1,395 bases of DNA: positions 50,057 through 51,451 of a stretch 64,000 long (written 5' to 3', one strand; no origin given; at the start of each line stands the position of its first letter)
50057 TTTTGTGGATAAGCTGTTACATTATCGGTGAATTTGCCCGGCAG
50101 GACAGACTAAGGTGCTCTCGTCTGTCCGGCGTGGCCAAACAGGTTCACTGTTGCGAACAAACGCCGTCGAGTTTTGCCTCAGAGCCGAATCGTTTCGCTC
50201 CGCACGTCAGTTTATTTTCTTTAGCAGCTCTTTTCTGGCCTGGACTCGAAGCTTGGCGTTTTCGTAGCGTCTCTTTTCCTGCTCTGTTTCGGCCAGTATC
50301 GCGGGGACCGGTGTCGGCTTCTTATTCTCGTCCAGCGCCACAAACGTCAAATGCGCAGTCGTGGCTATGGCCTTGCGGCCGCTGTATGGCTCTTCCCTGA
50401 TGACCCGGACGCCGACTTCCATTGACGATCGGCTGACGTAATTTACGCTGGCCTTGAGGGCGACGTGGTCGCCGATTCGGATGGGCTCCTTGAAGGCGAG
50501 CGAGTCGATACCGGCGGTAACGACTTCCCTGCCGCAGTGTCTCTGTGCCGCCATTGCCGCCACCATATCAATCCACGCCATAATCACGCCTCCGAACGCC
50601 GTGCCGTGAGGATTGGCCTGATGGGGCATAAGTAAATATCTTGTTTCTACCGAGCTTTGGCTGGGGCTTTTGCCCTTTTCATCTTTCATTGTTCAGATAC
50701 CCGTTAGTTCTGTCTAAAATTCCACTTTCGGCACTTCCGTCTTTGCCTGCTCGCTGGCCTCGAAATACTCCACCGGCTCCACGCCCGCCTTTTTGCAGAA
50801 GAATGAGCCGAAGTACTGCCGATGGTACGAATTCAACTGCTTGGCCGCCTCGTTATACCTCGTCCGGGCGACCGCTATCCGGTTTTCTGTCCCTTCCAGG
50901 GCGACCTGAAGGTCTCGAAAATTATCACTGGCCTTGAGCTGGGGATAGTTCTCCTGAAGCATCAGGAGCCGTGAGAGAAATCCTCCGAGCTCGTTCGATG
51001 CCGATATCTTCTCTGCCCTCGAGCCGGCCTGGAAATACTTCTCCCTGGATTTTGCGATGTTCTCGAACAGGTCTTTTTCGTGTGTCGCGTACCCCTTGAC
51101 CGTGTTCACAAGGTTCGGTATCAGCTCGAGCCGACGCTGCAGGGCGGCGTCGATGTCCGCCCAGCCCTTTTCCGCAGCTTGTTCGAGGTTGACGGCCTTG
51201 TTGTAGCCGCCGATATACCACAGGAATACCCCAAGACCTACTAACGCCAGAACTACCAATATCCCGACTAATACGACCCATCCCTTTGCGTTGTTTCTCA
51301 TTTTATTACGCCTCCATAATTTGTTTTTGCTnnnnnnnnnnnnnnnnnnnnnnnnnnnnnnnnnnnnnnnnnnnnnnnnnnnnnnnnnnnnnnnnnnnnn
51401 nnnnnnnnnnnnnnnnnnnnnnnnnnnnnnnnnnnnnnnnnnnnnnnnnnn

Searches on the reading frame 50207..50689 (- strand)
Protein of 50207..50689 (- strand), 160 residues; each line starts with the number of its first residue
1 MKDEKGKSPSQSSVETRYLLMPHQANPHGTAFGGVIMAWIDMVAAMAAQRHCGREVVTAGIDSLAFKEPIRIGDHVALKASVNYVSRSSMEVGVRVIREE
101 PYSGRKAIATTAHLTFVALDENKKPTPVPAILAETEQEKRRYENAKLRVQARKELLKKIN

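Call 4: search_protein_families(library=pfam, proteins=[window:50207-50689:-], max_evalue=0.01)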
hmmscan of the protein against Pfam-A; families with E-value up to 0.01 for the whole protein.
window:50207-50689:- (160 aa): 2 families
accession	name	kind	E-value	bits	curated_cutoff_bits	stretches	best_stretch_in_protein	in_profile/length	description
PF03061.28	4HBT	-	1.4e-20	73.8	20.6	1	28-101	1-75/79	Thioesterase superfamily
PF13279.12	4HBT_2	-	0.00057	20.8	25.5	1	50-133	40-119/122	Thioesterase-like superfamily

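Call 5: search_protein_families(library=ncbifam, proteins=[window:50207-50689:-], max_evalue=0.01)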
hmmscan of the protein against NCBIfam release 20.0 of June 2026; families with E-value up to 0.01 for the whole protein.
window:50207-50689:- (160 aa): 5 families
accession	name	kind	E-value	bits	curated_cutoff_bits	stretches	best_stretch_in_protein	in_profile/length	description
NF007970.0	PRK10694.1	equivalog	3.5e-15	56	162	1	11-129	9-130/133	acyl-CoA thioester hydrolase YciA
TIGR02286.1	PaaD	equivalog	5.5e-05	23.3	118.9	1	23-98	25-98/114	hydroxyphenylacetyl-CoA thioesterase PaaI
NF052388.1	Lys_ferment_KAL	equivalog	0.0031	17.8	160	1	33-95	23-85/120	3-aminobutyryl-CoA ammonia lyase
NF000582.1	PRK00006.1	equivalog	0.0046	16.9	113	1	37-91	62-116/137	3-hydroxyacyl-ACP dehydratase FabZ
TIGR00369.1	unchar_dom_1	domain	0.0056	16.8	36.6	1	22-89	26-93/117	hotdog fold thioesterase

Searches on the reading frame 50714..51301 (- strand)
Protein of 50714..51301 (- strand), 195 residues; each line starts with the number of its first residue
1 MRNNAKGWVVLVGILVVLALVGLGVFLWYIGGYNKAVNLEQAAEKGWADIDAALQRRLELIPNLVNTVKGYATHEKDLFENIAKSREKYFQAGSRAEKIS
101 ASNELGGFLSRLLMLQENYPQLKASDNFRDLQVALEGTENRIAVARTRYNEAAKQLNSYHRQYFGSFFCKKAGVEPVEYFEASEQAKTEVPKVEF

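Call 4: search_protein_families(library=pfam, proteins=[window:50714-51301:-], max_evalue=0.01)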
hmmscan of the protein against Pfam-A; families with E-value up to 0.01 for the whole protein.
window:50714-51301:- (195 aa): 2 families
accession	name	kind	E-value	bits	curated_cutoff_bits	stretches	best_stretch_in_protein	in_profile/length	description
PF04011.17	LemA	-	1.9e-52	177.5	26.2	1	47-195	2-149/149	LemA family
PF23827.1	DUF7197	-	0.0065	16.6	27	0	149-174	83-107/245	Family of unknown function (DUF7197)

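Call 5: search_protein_families(library=ncbifam, proteins=[window:50714-51301:-], max_evalue=0.01)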
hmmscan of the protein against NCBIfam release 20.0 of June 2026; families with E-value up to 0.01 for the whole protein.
window:50714-51301:- (195 aa): 1 family
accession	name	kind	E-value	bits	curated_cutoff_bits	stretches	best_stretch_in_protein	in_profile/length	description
NF040966.1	MamQ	equivalog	5.6e-23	81.6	250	2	99-193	106-202/221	magnetosome protein MamQ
